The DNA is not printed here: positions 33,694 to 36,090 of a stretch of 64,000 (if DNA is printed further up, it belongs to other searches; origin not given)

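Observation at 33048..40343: Composite carnitine/gamma-butyrobetaine to glycine-betaine catabolic cluster combining CoA-dependent and dehydrogenase/BKACE routes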

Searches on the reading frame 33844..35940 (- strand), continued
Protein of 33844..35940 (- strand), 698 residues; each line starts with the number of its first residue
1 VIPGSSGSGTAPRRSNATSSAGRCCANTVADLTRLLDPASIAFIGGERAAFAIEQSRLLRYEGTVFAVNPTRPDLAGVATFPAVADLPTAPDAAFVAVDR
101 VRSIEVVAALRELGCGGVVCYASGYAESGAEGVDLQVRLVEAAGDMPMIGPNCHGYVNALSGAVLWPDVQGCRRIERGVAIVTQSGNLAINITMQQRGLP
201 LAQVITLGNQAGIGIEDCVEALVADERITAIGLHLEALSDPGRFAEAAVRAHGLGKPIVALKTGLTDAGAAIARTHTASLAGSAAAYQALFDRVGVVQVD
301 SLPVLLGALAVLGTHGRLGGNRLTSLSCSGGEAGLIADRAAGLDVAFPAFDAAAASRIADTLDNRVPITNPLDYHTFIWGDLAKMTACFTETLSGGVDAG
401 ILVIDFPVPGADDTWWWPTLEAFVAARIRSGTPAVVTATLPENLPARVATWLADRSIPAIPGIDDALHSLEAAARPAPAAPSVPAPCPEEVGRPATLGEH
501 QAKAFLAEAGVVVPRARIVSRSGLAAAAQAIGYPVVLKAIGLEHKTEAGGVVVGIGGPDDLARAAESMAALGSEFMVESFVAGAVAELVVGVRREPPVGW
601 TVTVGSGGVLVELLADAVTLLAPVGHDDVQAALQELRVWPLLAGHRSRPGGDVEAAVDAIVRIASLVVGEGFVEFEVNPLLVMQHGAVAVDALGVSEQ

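Call 30: search_protein_families(library=ncbifam, proteins=[L082:5416-6315:+, L082:6326-7813:+, L082:7827-8984:+, L082:8992-11043:+, L082:11053-11832:+], max_evalue=1e-30)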
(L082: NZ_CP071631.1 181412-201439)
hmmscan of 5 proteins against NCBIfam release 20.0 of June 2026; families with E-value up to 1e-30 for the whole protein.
L082:5416-6315:+ (300 aa): 4 families
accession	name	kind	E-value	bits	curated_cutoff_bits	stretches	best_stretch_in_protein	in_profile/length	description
NF052387.1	Lys_ferment_KCE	equivalog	3e-69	233.4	382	1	9-297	2-267/267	3-keto-5-aminohexanoate cleavage enzyme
NF053538.1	DixhxACActTsKce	equivalog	1.8e-63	214.4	430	1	144-297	144-302/310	3,5-dioxohexanoate:acetyl-CoA acetone transferase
NF053568.1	3OXCoAcCUPNH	equivalog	2.4e-48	164.8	350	1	118-298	91-273/274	3-oxoadipate:acetyl-CoA acetyltransferase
NF052389.1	Lys_KAL_CLE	exception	4.3e-48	164.1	725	1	8-297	170-436/440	bifunctional 3-aminobutyryl-CoA ammonia lyase/3-keto-5-aminohexanoate cleavage enzyme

L082:6326-7813:+ (496 aa): 4 families
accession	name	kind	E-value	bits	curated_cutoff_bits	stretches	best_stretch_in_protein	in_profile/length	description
NF005716.0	PRK07531.1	equivalog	4.4e-284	942.6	592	1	1-496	1-495/495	carnitine 3-dehydrogenase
NF005471.0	PRK07066.1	equivalog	2.5e-103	345.5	414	1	2-308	5-310/321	L-carnitine dehydrogenase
NF004783.0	PRK06129.1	equivalog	1.6e-60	205.2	347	1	5-305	3-306/315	3-hydroxyacyl-CoA dehydrogenase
NF042925.1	FHMPC_DH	equivalog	3.9e-39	134.8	500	1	6-238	2-235/304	5-formyl-3-hydroxy-2-methylpyridine 4-carboxylate 5-dehydrogenase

L082:7827-8984:+ (386 aa): 11 families
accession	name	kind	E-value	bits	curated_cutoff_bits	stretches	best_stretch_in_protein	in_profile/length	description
NF042972.1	AcrlCoAredClosAcrC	equivalog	3.3e-90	302.5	640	1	1-381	1-377/378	acryloyl-CoA reductase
NF058590.1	AcCoDHFadEBacil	equivalog_domain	2.4e-71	241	600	1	5-382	21-412/586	acyl-CoA dehydrogenase FadE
NF053553.1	prodigi_MBC_PigA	equivalog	4e-66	223.7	500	1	1-380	1-379/381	prodigiosin MBC biosynthesis dehydrogenase PigA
NF045652.1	ProlPCPDhRedW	equivalog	1.8e-63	214.6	650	1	12-380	7-373/376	L-prolyl-[peptidyl-carrier protein] dehydrogenase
NF045552.1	GlutCoADH_Des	equivalog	3.5e-63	214.1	470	1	1-381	1-380/387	glutaryl-CoA dehydrogenase Acd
NF008997.0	PRK12341.1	equivalog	4.3e-62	210.3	537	1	1-382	1-378/382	acyl-CoA dehydrogenase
NF043006.1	CyhCrbnylCoADH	equivalog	1.5e-61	208.5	650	1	6-380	5-375/380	cyclohexane-1-carbonyl-CoA dehydrogenase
NF042439.1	SulpropCoADesulf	equivalog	5.3e-57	193.3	600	1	18-381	6-371/379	3-sulfinopropanoyl-CoA desulfinase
NF002885.1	PRK03354.1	equivalog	2.1e-53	181.7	540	1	1-382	1-375/378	crotonobetainyl-CoA dehydrogenase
TIGR03207.1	cyc_hxne_CoA_dh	equivalog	3e-53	180.9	575.35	1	5-379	1-370/372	cyclohexanecarboxyl-CoA dehydrogenase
NF052270.1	Staph_DH_FadE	equivalog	6.8e-40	137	600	1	96-380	116-393/400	acyl-CoA dehydrogenase FadE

L082:8992-11043:+ (684 aa): 4 families
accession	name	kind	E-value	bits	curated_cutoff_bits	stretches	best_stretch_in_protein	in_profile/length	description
NF045494.1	AcCoALig_Archglob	equivalog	1.3e-77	261.7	1200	1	6-355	218-567/665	acetate--CoA ligase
NF045492.1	HydPropCoALig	equivalog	7.8e-65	219.5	1300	1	4-350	246-599/700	3-hydroxypropionate--CoA ligase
NF045493.1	HydDutCoALig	equivalog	2.6e-64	218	1300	1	8-320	5-323/698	4-hydroxybutyrate--CoA ligase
TIGR02717.1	AcCoA-syn-alpha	equivalog_domain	1.5e-56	191.9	567.15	1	6-353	1-351/447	acetate--CoA ligase alpha subunit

L082:11053-11832:+ (260 aa): 33 families (the best 25 are shown)
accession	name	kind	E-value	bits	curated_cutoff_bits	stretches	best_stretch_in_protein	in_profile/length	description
NF002936.2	PRK03580.1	equivalog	8.1e-94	313.8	500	1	1-260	1-261/261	crotonobetainyl-CoA hydratase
NF006100.0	PRK08252.1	subfamily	3.2e-67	226.8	282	1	1-260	1-254/254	crotonase/enoyl-CoA hydratase family protein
NF051848.1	EnCoAHydtEchA19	equivalog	5.5e-63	212.9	400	1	5-260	2-258/258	enoyl-CoA hydratase EchA19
NF042430.2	EnCoAhydt_DpgD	equivalog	8.8e-59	199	400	1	10-259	4-257/258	enoyl-CoA-hydratase DpgD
NF005864.0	PRK07799.1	equivalog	2.6e-50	171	316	1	3-259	8-265/266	crotonase/enoyl-CoA hydratase family protein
NF004781.0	PRK06127.1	subfamily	9.6e-46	156.6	291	1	2-260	10-269/269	enoyl-CoA hydratase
NF006007.0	PRK08138.1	subfamily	8e-45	153.2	355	1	7-260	12-261/261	enoyl-CoA hydratase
NF006566.0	PRK09076.1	subfamily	2.2e-43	148.7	286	1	3-258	5-258/260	enoyl-CoA hydratase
NF004840.0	PRK06190.1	equivalog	3.7e-43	148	253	1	4-235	5-238/260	enoyl-CoA hydratase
NF005073.0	PRK06495.1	subfamily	6e-43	147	296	1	8-260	9-257/257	enoyl-CoA hydratase/isomerase family protein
NF006108.0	PRK08259.1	equivalog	1.2e-42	146.2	273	1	2-251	2-246/256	crotonase/enoyl-CoA hydratase family protein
NF005802.0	PRK07657.1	equivalog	2.2e-42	145.4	363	1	11-260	12-260/260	enoyl-CoA hydratase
NF004517.0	PRK05862.1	equivalog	6.4e-42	143.8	396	1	5-258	6-255/257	enoyl-CoA hydratase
NF005126.0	PRK06563.1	subfamily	1.3e-40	139.4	261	1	3-260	7-263/263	crotonase/enoyl-CoA hydratase family protein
NF005803.0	PRK07658.1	equivalog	9e-40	136.7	313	1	4-260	3-257/257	enoyl-CoA hydratase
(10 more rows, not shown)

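Call 34: search_solved_structures(query=L082:5416-6315:+, max_evalue=1e-10)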
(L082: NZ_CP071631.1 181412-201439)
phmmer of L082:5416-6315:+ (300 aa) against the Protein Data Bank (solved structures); distinct sequences matched with E-value up to 1e-10: 13.
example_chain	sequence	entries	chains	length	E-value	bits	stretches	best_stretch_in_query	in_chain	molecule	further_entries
3c6c_A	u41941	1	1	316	3.1e-79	269.6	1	4-297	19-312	3-keto-5-aminohexanoate cleavage enzyme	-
9zsc_A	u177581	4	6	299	2.9e-66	227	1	7-297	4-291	3-keto-5-aminohexanoate cleavage protein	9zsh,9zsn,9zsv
3e02_A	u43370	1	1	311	1.5e-42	149.2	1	5-296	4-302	uncharacterized protein DUF849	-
3lot_A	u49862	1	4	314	1.6e-42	149.1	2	144-297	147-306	uncharacterized protein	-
8rio_A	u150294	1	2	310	6.6e-42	147.1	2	144-297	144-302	3-keto-5-aminohexanoate cleavage protein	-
8rip_A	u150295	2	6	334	7e-42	147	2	144-297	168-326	3-keto-5-aminohexanoate cleavage protein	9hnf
3e49_A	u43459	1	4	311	1.9e-37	132.5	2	5-92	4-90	uncharacterized protein DUF849 with a TIM barrel fold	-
2y7d_A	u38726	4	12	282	4.3e-34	121.4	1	126-299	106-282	3-KETO-5-AMINOHEXANOATE CLEAVAGE ENZYME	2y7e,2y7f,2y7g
3chv_A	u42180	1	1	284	6.7e-27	97.8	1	118-279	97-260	Prokaryotic domain of unknown function (DUF849) with a TIM barrel fold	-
3fa5_A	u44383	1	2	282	8.1e-26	94.3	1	9-280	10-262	protein of unknown function (DUF849)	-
3no5_A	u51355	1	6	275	3.8e-24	88.8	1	121-286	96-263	Uncharacterized protein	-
5zmy_A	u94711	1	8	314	3.9e-19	72.3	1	25-295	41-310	Cis-epoxysuccinate hydrolase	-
5zmu_A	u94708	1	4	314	1.2e-18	70.7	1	26-295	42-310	Cis-epoxysuccinate hydrolase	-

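Call 79: search_dna_similar(query=L082:8992-11043:+, collection=plasmids, mode=protein, max_rows=60, rows=spread, max_evalue=1e-100)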
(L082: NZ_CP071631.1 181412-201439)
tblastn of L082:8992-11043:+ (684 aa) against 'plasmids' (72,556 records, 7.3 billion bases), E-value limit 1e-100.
Records with a match: 158; places in all: 158; records where one place covers at least 80% of the query: 158.
Best place of each record, by identity: >=99% 1; 95-99% 1; 90-95% 58; 80-90% 51; 60-80% 28; <60% 19.
By first word of the organism name: Rhizobium 131; Sinorhizobium 7; Ruegeria 5; Neorhizobium 2; Thioclava 2; Alloyangia 2; Shinella 1; Paracoccus 1; Palleronia 1; Pseudooceanicola 1; and 5 more.
By predicted mobility (MOB-suite, as given by PLSDB): non-mobilizable 117; conjugative 34; mobilizable 7.
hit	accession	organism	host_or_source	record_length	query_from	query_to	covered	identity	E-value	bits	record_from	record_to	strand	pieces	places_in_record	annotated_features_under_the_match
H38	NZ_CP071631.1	Rhizobium leguminosarum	lentil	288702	1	680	99%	100.0%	0e+0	1113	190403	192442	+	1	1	acetate--CoA ligase family protein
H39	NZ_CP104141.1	Rhizobium sp. WSM1274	Vicia sp.,cell culture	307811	1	683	100%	94.1%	0e+0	1069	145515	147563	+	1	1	acetate--CoA ligase family protein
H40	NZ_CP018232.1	Rhizobium leguminosarum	Vavilovia formosa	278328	1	680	99%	94.0%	0e+0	1083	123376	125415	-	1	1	acetate--CoA ligase family protein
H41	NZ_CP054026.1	Rhizobium indicum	Pisum sativum l. (pea),Pure culture,Pea ...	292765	1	680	99%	93.8%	0e+0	1054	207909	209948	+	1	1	acetate--CoA ligase family protein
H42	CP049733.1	Rhizobium leguminosarum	Pisum sativum,Pisum sativum nodules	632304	1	680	99%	93.7%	0e+0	1055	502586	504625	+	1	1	acetate--CoA ligase family protein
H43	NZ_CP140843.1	Rhizobium ruizarguesonis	Trifolium pratense,whole organism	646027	1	680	99%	93.7%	0e+0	1055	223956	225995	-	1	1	acetate--CoA ligase family protein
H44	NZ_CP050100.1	Rhizobium leguminosarum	Trifolium pratense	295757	1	680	99%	93.7%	0e+0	1050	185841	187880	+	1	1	acetate--CoA ligase family protein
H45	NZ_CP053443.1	Rhizobium brockwellii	Trifolium repens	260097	1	680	99%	93.7%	0e+0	1047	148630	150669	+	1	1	acetate--CoA ligase family protein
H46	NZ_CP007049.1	Rhizobium leguminosarum bv. trifolii WSM1689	root nodule of Trifolium uniflorum ...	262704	1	680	99%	93.5%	0e+0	1056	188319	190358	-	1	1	acetate--CoA ligase family protein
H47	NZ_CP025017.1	Rhizobium leguminosarum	Lotus corniculatus,Bacteria culture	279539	1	680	99%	93.5%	0e+0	1048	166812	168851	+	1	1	acetate--CoA ligase family protein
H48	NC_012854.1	Rhizobium leguminosarum bv. trifolii WSM1325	-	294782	1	680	99%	93.4%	0e+0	1025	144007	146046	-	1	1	acetate--CoA ligase family protein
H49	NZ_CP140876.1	Rhizobium beringeri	Trifolium pratense,whole organism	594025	1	680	99%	93.2%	0e+0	1052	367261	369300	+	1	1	acetate--CoA ligase family protein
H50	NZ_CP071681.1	Rhizobium ruizarguesonis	lentil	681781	1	680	99%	93.2%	0e+0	1046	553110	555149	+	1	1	acetate--CoA ligase family protein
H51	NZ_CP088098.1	Rhizobium sp. SU303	cell culture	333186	1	680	99%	92.8%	0e+0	1043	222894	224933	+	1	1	acetate--CoA ligase family protein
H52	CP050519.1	Rhizobium leguminosarum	Trifolium repens,cell culture,root ...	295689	1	680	99%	92.6%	0e+0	1062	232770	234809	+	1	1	acetate--CoA ligase family protein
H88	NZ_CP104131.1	Sinorhizobium sp. K101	Phaseolus vulgaris,cell ...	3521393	5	680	99%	67.2%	0e+0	702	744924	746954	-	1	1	none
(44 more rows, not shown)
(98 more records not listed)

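Call 80: get_annotated_region(hit=H88, flank=7000)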
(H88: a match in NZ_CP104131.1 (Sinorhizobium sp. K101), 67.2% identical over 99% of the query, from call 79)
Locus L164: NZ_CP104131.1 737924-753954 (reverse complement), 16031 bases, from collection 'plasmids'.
description: Sinorhizobium sp. K101 plasmid pK101a, complete sequence
organism: Sinorhizobium sp. K101 (NCBI taxid 2976820)
taxonomy: Bacteria; Pseudomonadota; Alphaproteobacteria; Hyphomicrobiales; Rhizobiaceae; Sinorhizobium; Sinorhizobium sp. K101
host: -; source: Phaseolus vulgaris,cell culture,Phaseolus vulgaris nodule,nodule from plant grown in inoculum free soil; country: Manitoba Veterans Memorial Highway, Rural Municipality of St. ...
typing (MOB-suite, as given by PLSDB): non-mobilizable
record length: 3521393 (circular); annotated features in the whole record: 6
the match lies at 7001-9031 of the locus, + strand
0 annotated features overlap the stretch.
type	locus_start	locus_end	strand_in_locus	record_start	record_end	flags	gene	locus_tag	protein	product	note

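Call 87: find_homologous_proteins(query=L164:7001-9031:+, max_evalue=1e-150)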
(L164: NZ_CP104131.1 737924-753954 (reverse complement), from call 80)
Query L164:7001-9031:+ (677 aa): 7856 proteins with E <= 1e-150 among 8000 candidates; the best 120 are listed.
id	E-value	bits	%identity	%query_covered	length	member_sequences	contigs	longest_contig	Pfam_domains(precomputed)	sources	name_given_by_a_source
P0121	0.0e+0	1454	100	100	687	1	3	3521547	PF13607.12,PF13549.12,PF13380.13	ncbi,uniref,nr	ncbi:acetate--CoA ligase family protein [Sinorhizobium prairiense]|uniref:acetate--CoA ligase family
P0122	0.0e+0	1445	100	100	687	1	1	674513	PF13607.12,PF13549.12,PF13380.13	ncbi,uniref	ncbi:acetate--CoA ligase family protein [Sinorhizobium sp. 22678]|uniref:acetate--CoA ligase family 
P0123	0.0e+0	1442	99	100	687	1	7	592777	PF13607.12,PF13549.12,PF13380.13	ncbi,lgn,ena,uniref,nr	ncbi:MAG: acetate--CoA ligase family protein [Sinorhizobium meliloti]|uniref:acetate--CoA ligase fam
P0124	0.0e+0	1442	99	100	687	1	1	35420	PF13607.12,PF13549.12,PF13380.13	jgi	jgi:acyl-CoA synthetase (NDP forming)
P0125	0.0e+0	1441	99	100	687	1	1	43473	PF13607.12,PF13549.12,PF13380.13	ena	-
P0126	0.0e+0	1440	99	100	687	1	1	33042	PF13607.12,PF13549.12,PF13380.13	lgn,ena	-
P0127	0.0e+0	1439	99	100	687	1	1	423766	PF13607.12,PF13549.12,PF13380.13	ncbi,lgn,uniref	ncbi:acetate--CoA ligase family protein [Ensifer sp. P24N7]|uniref:acetate--CoA ligase family protei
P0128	0.0e+0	1439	99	100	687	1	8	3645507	PF13607.12,PF13549.12,PF13380.13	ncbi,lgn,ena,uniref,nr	ncbi:acetate--CoA ligase family protein [Sinorhizobium meliloti]|uniref:acetate--CoA ligase family p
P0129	0.0e+0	1439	99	100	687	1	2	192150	PF13607.12,PF13549.12,PF13380.13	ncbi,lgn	-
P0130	0.0e+0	1439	99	100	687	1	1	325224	PF13607.12,PF13549.12,PF13380.13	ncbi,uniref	ncbi:acetate--CoA ligase family protein [Sinorhizobium meliloti]|uniref:acetate--CoA ligase family p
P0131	0.0e+0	1437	99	100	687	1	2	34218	PF13607.12,PF13549.12,PF13380.13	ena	-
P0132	0.0e+0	1437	99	100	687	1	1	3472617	PF13607.12,PF13549.12,PF13380.13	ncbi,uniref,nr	ncbi:acetate--CoA ligase family protein [Sinorhizobium meliloti]|uniref:acetate--CoA ligase family p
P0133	0.0e+0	1436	99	100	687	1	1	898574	PF13607.12,PF13549.12,PF13380.13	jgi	jgi:acyl-CoA synthetase (NDP forming)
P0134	0.0e+0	1436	99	100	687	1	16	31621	PF13607.12,PF13549.12,PF13380.13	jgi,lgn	jgi:acyl-CoA synthetase (NDP forming)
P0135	0.0e+0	1435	99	100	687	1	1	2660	PF13607.12,PF13549.12,PF13380.13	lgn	-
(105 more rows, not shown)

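Call 88: find_encoding_contigs(protein=P0128, flank=7000, max_places=2)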
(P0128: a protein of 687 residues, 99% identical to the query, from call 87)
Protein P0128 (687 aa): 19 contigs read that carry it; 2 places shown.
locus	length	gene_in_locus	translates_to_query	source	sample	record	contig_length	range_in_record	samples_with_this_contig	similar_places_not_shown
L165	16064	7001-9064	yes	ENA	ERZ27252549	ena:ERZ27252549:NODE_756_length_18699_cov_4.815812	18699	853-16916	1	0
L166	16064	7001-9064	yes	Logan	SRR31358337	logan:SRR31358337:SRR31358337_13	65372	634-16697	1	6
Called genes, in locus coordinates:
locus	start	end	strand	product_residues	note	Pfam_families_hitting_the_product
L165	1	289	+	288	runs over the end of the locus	PF00528:BPD_transp_1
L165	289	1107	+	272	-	PF00528:BPD_transp_1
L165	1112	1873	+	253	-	PF00106:adh_short, PF08659:KR, PF23441:SDR, PF13561:adh_short_C2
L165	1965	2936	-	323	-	PF00165:HTH_AraC (weak), PF12833:HTH_18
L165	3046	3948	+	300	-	PF05853:BKACE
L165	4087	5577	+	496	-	PF02737:3HCDH_N, PF00725:3HCDH, PF13279:4HBT_2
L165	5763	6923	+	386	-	PF02771:Acyl-CoA_dh_N, PF02770:Acyl-CoA_dh_M, PF00441:Acyl-CoA_dh_1, PF08028:Acyl-CoA_dh_2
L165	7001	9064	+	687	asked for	PF13380:CoA_binding_2, PF13607:Succ_CoA_lig, PF13549:ATP-grasp_5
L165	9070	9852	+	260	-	PF00378:ECH_1, PF16113:ECH_2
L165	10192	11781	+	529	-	PF00496:SBP_bac_5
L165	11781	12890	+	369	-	PF19300:BPD_transp_1_N, PF00528:BPD_transp_1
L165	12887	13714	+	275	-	PF00528:BPD_transp_1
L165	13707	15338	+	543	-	PF00005:ABC_tran, PF03193:RsgA_GTPase (faint), PF13555:AAA_29 (faint), PF13304:AAA_21 (faint), PF13401:AAA_22 (faint), PF08352:oligo_HPY (faint), PF02463:SMC_N (weak), PF00005:ABC_tran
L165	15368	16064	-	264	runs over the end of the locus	PF01381:HTH_3 (weak)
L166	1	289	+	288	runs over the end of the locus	PF00528:BPD_transp_1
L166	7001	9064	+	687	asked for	PF13380:CoA_binding_2, PF13607:Succ_CoA_lig, PF13549:ATP-grasp_5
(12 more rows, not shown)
